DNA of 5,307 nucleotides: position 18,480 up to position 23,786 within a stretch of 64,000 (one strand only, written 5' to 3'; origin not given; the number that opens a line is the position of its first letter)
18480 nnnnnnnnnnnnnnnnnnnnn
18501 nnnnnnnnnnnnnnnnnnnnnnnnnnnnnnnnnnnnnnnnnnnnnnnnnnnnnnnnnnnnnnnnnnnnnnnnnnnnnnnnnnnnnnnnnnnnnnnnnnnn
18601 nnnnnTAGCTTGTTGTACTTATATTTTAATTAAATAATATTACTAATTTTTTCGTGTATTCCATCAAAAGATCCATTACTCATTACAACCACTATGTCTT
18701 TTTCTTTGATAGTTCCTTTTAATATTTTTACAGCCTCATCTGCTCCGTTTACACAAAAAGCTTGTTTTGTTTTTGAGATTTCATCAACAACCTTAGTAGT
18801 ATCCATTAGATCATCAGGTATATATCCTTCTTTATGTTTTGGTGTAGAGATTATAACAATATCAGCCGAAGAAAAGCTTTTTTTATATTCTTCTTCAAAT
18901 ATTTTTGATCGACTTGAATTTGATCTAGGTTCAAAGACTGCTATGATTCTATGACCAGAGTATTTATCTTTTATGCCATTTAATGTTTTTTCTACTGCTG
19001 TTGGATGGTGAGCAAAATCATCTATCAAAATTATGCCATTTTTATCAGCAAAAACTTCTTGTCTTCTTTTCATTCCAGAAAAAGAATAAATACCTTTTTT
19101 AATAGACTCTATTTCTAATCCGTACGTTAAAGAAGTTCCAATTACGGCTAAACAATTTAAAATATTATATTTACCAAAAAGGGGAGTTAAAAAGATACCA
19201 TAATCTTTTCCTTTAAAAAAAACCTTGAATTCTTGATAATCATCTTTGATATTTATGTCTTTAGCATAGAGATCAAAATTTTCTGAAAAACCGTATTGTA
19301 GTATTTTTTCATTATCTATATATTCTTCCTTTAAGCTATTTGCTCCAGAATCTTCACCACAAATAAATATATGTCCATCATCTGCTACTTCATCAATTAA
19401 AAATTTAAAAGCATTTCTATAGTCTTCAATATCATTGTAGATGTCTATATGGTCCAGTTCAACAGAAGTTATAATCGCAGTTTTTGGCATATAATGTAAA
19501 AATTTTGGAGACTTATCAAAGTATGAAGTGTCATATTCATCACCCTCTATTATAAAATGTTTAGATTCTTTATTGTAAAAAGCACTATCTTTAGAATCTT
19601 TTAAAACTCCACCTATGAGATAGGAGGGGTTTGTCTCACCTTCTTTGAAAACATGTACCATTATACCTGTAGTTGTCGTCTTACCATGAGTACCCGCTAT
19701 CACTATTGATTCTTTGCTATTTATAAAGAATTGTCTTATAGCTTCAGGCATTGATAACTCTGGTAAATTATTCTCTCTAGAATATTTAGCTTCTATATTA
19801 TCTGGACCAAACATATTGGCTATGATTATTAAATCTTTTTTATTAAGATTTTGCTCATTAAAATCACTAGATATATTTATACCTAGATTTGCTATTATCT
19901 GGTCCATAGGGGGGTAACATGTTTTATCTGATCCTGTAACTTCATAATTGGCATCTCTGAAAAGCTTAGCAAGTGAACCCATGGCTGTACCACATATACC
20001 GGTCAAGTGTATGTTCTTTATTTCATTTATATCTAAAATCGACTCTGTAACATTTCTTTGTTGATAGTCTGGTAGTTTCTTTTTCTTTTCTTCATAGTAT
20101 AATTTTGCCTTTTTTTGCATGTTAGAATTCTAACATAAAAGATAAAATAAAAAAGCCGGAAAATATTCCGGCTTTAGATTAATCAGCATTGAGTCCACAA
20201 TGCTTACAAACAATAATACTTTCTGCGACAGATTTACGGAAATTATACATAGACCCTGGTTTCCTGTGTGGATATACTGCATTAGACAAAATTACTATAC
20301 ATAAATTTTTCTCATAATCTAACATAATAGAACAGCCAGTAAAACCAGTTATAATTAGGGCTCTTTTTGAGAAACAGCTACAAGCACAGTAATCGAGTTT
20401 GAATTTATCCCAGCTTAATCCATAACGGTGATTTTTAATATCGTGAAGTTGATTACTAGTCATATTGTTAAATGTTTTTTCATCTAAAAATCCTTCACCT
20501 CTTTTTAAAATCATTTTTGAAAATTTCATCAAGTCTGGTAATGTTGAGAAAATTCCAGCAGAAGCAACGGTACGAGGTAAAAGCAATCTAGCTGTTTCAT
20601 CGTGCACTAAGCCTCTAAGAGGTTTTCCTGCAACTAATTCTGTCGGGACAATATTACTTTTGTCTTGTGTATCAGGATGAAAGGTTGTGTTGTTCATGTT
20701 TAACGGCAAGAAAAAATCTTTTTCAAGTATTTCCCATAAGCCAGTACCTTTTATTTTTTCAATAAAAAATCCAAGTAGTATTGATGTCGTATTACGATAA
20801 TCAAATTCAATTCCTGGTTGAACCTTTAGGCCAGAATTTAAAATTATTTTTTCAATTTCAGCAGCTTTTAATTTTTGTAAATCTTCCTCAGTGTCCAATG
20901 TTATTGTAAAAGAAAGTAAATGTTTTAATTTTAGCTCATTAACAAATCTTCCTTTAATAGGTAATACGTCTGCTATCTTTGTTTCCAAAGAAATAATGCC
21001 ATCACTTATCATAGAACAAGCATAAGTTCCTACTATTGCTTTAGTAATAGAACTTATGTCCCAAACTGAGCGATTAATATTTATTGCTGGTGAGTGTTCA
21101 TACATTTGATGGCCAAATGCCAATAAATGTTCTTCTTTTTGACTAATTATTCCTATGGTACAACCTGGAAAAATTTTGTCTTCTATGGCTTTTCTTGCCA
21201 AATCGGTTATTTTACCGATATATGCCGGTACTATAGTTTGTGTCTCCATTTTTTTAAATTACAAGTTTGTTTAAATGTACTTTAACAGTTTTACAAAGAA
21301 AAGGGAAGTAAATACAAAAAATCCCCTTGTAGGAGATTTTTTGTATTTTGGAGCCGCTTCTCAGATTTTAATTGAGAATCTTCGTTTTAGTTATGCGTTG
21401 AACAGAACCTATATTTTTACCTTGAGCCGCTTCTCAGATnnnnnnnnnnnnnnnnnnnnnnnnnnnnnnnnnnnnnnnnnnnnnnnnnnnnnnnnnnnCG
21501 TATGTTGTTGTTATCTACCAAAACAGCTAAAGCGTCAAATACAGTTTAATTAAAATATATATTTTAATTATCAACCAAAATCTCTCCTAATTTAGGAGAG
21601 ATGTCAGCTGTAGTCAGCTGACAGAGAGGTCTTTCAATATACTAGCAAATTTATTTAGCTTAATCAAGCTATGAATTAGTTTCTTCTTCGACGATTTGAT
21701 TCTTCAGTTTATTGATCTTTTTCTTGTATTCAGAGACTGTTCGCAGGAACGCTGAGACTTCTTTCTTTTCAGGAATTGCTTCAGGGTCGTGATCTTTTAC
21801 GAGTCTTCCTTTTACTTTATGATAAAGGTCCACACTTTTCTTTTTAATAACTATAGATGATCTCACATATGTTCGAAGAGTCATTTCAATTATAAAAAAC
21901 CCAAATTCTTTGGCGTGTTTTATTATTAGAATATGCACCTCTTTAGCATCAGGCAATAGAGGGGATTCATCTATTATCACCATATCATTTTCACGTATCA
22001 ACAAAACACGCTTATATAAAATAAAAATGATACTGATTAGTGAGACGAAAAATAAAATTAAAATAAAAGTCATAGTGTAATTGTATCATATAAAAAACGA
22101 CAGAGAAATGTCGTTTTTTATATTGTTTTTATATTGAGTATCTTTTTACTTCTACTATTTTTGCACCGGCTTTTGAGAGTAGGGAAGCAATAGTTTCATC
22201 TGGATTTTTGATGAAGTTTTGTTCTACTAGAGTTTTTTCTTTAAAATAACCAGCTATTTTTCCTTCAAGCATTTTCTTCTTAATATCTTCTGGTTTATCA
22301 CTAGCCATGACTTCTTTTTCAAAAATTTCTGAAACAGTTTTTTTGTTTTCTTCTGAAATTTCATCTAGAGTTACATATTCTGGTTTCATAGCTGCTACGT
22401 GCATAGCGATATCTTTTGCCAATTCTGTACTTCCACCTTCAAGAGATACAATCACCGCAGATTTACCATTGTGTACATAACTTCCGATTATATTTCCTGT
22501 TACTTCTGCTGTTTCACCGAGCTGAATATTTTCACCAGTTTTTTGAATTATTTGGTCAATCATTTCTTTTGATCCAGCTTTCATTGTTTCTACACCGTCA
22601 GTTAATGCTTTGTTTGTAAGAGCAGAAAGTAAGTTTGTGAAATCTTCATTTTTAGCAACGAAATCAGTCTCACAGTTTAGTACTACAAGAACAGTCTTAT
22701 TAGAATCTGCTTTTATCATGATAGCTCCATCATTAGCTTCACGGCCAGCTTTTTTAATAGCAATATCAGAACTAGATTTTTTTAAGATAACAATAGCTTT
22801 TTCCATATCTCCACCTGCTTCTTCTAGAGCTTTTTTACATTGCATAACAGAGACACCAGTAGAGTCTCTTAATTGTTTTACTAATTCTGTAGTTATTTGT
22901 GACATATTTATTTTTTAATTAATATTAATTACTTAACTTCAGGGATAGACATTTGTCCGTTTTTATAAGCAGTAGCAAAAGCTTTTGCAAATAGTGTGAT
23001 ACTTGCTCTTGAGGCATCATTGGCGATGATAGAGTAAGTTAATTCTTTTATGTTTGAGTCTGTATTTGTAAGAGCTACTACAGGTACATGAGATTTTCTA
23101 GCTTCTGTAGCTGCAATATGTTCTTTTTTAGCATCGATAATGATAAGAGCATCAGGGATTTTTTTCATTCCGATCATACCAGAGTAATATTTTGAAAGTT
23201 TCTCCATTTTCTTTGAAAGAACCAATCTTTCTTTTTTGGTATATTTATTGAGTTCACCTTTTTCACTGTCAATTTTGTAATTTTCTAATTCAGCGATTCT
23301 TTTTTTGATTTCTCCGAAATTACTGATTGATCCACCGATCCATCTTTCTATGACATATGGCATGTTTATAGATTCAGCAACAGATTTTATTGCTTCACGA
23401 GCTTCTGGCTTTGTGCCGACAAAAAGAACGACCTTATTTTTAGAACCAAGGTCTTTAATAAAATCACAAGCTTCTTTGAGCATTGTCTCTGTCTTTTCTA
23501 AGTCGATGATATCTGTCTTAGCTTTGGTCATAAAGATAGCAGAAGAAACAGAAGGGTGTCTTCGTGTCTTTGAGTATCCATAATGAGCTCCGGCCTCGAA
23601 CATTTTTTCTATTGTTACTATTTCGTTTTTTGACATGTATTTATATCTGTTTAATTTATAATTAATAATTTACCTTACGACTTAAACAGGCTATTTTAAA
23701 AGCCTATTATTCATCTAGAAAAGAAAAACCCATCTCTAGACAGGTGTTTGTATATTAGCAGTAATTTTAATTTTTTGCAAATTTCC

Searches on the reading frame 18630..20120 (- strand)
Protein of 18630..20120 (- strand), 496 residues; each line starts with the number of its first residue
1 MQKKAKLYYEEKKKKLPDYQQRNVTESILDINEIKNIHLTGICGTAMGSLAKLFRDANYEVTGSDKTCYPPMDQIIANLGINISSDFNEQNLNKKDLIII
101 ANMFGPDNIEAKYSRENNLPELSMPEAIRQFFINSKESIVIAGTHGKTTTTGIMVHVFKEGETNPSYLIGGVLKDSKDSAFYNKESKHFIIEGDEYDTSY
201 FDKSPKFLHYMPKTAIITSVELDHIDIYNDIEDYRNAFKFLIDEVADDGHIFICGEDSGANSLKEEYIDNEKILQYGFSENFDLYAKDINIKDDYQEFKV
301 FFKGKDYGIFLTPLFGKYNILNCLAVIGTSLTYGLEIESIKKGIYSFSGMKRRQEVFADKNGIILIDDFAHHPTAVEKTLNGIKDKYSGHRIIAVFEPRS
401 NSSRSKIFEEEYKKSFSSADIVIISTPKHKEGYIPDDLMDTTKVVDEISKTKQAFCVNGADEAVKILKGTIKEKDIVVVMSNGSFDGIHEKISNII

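Call 55: search_protein_families(library=pfam, proteins=[window:18630-20120:-], max_evalue=0.00001)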
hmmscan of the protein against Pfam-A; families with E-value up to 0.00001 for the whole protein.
window:18630-20120:- (496 aa): 3 families
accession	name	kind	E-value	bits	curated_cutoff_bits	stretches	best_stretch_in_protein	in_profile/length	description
PF08245.18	Mur_ligase_M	-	7.6e-25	88.5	24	1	141-328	1-198/200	Mur ligase middle domain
PF02875.26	Mur_ligase_C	-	7.7e-17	62.8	28.4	1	352-483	1-127/127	Mur ligase, glutamate ligase domain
PF01225.30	Mur_ligase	-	2.5e-11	44.2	21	1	37-132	2-91/95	Mur ligase family, catalytic domain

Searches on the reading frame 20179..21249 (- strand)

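Call 55: search_protein_families(library=pfam, proteins=[window:20179-21249:-], max_evalue=0.00001)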
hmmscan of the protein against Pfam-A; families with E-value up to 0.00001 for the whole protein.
window:20179-21249:- (356 aa): 1 family
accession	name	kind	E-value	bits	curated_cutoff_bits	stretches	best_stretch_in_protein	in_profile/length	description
PF00144.29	Beta-lactamase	-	1e-32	114.1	27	1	18-335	5-321/329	Beta-lactamase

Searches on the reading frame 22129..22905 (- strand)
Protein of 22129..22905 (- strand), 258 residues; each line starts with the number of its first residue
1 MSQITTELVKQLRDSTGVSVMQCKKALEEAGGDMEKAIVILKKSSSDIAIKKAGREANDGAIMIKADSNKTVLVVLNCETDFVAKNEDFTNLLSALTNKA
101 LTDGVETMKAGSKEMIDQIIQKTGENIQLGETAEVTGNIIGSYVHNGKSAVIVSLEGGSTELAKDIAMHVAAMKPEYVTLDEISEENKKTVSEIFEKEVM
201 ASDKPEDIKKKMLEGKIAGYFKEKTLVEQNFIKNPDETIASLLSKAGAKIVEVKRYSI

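Call 55: search_protein_families(library=pfam, proteins=[window:22129-22905:-], max_evalue=0.00001)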
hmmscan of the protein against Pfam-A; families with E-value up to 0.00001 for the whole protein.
window:22129-22905:- (258 aa): 2 families
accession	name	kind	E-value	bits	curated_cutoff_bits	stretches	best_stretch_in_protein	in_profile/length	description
PF00889.24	EF_TS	-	1.7e-52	178.4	27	1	72-257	2-201/204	Elongation factor TS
PF25025.1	EF-Ts_N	-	6.1e-06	26.6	33.2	0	5-42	13-51/60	Elongation factor Ts, mitochondrial, N-terminal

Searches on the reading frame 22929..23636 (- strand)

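Call 55: search_protein_families(library=pfam, proteins=[window:22929-23636:-], max_evalue=0.00001)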
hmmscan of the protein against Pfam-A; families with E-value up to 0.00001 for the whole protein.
window:22929-23636:- (235 aa): 1 family
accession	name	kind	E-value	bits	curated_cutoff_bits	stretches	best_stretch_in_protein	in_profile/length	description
PF00318.25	Ribosomal_S2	-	6e-66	222.2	26.1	1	12-227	1-216/216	Ribosomal protein S2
